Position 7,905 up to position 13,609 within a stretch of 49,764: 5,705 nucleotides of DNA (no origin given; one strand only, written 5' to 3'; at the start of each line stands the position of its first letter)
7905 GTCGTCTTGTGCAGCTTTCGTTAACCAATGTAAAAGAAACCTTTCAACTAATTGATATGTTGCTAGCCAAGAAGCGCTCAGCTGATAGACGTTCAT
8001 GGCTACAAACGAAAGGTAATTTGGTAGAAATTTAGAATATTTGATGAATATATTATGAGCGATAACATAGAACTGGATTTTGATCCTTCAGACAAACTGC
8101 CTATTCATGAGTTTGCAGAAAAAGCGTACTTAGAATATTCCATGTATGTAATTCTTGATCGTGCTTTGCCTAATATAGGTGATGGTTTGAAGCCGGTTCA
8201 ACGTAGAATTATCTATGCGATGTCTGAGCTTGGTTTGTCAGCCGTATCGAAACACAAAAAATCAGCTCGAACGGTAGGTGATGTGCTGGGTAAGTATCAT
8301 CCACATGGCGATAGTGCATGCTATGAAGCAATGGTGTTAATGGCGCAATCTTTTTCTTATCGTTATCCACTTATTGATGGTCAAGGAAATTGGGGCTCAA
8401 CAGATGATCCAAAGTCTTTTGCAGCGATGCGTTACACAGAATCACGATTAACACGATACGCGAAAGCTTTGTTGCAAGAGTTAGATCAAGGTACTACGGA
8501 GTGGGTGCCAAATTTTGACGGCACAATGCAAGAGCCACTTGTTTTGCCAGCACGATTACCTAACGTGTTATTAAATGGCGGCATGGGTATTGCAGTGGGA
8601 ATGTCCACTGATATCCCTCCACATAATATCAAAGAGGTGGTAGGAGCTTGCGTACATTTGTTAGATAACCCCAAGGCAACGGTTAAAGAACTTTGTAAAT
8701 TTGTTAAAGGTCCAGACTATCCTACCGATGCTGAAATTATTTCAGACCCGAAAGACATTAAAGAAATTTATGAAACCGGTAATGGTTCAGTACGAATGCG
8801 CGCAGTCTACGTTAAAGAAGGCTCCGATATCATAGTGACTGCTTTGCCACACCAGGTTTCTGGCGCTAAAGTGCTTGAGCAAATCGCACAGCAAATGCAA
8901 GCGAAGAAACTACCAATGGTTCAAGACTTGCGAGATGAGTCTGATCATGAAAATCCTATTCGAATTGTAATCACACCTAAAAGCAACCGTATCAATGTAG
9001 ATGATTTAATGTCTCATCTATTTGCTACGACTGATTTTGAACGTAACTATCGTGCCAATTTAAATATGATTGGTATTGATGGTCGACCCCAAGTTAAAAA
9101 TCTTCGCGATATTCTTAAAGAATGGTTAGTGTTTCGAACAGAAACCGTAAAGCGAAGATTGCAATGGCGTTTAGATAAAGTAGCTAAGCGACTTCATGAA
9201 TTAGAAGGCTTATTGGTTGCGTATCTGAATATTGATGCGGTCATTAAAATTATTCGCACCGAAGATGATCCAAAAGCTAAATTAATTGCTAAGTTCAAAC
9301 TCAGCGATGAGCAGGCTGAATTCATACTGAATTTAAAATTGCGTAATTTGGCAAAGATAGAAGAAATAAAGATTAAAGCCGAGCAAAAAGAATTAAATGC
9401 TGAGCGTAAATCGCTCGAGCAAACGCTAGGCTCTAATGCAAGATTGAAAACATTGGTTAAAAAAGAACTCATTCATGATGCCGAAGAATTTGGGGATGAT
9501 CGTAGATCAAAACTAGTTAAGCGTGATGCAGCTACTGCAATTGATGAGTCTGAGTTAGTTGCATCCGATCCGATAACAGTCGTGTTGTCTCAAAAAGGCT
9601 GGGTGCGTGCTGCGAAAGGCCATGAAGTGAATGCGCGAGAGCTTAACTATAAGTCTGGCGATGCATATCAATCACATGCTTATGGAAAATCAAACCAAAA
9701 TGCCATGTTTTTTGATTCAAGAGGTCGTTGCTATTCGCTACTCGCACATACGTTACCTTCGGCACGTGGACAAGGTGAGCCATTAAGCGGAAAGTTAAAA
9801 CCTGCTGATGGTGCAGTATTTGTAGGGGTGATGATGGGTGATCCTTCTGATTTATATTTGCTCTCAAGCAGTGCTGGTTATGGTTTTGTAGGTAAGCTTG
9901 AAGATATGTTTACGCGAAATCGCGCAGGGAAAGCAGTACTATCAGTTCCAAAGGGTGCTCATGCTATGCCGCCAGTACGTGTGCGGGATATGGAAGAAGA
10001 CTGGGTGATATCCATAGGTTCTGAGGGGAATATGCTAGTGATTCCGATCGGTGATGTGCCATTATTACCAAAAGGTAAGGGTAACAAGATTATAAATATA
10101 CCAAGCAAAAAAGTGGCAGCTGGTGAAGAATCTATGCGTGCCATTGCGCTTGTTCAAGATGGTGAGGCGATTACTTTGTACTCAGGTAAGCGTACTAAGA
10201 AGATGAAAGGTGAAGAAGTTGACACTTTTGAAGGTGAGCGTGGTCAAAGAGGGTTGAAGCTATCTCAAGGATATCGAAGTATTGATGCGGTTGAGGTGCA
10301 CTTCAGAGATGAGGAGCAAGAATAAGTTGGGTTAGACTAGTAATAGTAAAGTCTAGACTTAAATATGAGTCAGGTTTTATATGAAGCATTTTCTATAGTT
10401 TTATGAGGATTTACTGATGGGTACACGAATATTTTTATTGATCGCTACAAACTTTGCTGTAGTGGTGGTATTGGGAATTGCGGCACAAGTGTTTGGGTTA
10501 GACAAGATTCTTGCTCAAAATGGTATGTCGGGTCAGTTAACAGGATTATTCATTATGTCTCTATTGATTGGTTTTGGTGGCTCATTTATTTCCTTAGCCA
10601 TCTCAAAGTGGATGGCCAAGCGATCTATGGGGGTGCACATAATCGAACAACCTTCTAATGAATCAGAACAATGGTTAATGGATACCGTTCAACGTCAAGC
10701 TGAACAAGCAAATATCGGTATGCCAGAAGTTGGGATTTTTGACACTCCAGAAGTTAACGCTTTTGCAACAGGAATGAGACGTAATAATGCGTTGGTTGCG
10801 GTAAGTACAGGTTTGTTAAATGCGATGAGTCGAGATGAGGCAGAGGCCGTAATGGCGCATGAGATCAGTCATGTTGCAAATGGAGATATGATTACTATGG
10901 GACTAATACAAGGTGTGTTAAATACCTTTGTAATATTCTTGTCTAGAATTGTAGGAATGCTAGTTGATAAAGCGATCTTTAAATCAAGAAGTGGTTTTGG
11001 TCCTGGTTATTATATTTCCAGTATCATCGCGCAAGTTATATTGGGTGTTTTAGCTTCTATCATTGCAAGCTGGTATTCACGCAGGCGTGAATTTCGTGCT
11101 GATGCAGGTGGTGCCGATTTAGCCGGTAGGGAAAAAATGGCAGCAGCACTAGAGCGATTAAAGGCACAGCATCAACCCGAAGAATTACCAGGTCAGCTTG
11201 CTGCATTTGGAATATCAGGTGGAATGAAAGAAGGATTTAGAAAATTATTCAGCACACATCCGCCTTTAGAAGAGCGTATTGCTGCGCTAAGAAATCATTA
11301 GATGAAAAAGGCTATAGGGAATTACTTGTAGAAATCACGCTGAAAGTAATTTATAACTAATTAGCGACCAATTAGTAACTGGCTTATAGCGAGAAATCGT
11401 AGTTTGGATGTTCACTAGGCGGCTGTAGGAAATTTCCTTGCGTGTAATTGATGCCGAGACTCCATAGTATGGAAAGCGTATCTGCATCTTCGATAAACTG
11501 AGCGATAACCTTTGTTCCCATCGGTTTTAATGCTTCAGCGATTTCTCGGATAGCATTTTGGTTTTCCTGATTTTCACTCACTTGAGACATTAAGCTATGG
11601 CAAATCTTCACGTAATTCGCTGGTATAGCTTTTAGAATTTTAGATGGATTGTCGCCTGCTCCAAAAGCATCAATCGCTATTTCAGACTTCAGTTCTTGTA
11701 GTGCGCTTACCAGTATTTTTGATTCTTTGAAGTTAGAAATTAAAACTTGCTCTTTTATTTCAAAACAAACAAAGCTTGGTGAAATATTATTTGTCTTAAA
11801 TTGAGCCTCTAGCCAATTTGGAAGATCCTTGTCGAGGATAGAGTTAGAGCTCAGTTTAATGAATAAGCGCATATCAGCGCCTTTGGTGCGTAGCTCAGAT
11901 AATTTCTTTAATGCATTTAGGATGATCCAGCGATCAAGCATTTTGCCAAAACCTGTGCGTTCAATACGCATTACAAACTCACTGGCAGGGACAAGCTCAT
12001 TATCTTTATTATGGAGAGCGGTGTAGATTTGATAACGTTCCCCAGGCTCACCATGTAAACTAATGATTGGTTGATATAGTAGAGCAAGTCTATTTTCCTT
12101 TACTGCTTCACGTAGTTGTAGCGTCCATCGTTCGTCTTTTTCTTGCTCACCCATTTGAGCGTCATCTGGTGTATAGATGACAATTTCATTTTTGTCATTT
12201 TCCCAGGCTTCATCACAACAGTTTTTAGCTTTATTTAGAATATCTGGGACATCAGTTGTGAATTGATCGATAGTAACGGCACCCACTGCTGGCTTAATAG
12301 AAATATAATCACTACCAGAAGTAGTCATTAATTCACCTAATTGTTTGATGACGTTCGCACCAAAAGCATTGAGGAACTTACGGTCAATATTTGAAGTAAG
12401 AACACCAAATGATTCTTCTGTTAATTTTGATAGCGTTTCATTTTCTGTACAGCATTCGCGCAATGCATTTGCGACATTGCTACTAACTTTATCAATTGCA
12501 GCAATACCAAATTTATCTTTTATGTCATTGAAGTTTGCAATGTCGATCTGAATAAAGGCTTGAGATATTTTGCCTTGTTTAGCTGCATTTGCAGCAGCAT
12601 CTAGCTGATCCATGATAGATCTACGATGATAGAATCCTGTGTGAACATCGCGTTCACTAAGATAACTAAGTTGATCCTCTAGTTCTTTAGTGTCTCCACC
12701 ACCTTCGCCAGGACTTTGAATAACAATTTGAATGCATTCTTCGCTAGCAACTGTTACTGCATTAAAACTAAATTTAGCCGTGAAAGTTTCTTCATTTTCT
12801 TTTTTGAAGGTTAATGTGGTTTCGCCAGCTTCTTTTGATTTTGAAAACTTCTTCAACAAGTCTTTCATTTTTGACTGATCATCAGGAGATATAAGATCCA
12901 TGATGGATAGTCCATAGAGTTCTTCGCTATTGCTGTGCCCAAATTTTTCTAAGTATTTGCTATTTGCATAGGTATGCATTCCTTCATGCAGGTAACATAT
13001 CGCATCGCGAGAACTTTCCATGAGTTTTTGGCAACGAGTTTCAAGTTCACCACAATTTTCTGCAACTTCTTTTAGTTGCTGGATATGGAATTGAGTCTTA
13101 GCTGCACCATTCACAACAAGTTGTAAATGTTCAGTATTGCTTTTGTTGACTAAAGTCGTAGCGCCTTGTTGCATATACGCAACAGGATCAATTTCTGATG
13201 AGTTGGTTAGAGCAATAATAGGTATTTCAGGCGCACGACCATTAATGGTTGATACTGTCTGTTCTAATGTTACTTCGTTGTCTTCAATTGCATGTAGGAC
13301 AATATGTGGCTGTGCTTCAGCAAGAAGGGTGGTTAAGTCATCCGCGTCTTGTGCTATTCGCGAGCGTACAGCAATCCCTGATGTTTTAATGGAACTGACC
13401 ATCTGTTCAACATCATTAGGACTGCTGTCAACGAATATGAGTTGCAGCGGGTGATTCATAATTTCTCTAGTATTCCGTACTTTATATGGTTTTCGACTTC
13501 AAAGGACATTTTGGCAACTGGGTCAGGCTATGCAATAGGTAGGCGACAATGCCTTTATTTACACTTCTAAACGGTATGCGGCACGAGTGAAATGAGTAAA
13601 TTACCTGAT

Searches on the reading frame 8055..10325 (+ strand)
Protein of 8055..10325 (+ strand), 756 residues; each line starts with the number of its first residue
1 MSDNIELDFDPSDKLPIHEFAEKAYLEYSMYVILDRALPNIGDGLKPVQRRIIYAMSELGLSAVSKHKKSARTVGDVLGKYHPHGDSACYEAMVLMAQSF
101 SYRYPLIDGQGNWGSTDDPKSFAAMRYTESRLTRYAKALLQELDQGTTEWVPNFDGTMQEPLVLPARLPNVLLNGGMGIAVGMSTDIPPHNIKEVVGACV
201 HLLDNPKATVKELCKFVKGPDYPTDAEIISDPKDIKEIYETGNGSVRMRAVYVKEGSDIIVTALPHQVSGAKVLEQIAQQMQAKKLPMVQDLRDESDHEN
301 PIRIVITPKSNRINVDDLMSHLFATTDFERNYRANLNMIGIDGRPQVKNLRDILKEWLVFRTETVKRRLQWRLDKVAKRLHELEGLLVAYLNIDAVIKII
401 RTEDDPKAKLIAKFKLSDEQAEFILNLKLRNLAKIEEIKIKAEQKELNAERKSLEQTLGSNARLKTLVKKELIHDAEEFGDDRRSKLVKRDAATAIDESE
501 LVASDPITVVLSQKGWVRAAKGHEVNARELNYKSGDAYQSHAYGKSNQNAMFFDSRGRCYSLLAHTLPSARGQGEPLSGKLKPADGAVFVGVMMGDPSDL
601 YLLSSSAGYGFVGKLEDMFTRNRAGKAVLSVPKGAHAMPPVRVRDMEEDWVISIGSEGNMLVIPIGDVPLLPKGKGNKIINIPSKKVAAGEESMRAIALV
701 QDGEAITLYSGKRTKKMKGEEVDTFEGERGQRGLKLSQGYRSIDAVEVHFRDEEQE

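Call 37: search_protein_families(library=pfam, proteins=[window:8055-10325:+], max_evalue=0.00001)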
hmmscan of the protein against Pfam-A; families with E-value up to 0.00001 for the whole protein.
window:8055-10325:+ (756 aa): 1 family
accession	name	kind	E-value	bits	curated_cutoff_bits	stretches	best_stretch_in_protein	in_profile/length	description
PF00521.26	DNA_topoisoIV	-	1.9e-142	475.6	31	1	36-472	1-431/432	DNA gyrase/topoisomerase IV, subunit A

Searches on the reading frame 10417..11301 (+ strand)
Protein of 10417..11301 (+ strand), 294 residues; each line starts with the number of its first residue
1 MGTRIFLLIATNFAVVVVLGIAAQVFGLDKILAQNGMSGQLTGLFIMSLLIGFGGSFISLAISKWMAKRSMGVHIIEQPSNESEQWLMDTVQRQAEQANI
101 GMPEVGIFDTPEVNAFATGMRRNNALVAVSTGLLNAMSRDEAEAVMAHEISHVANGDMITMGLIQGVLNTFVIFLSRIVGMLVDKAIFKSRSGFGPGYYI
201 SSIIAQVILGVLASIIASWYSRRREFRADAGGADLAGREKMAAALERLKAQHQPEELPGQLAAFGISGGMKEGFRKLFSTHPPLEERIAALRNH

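Call 37: search_protein_families(library=pfam, proteins=[window:10417-11301:+], max_evalue=0.00001)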
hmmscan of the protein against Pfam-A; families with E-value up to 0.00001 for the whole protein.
window:10417-11301:+ (294 aa): 1 family
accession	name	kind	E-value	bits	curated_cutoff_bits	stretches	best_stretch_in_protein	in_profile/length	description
PF01435.24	Peptidase_M48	-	1.9e-40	139.1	20.3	1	83-293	3-184/186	Peptidase family M48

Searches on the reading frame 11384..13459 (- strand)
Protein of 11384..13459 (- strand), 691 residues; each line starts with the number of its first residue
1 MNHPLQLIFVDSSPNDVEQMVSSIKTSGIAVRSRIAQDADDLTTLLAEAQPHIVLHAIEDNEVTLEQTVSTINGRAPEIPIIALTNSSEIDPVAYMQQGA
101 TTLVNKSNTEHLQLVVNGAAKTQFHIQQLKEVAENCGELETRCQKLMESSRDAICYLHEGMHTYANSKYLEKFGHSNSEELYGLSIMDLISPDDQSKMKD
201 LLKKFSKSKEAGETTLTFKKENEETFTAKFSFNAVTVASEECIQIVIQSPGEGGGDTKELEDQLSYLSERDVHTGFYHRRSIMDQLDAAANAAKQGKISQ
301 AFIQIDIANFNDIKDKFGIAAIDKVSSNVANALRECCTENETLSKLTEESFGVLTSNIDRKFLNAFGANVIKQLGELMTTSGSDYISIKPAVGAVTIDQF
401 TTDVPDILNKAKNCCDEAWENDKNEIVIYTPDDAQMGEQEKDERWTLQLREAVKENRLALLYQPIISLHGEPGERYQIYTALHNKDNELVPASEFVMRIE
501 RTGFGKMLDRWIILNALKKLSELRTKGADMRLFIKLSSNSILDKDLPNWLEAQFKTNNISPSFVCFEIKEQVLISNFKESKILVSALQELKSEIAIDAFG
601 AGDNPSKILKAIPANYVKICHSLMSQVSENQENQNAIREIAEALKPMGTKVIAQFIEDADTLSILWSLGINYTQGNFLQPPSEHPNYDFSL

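Call 37: search_protein_families(library=pfam, proteins=[window:11384-13459:-], max_evalue=0.00001)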
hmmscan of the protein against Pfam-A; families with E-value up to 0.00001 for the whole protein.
window:11384-13459:- (691 aa): 4 families
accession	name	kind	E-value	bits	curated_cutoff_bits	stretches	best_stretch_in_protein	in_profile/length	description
PF00563.25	EAL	-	3.8e-49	167.6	31.3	1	448-681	3-236/236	EAL domain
PF00990.26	GGDEF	-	7.8e-17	61.9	23.8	1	270-424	3-160/161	Diguanylate cyclase, GGDEF domain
PF00989.32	PAS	-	3.3e-08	34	22.6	1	144-220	4-81/113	PAS fold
PF13426.13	PAS_9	-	1.7e-06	28.7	27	1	153-241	3-90/103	PAS domain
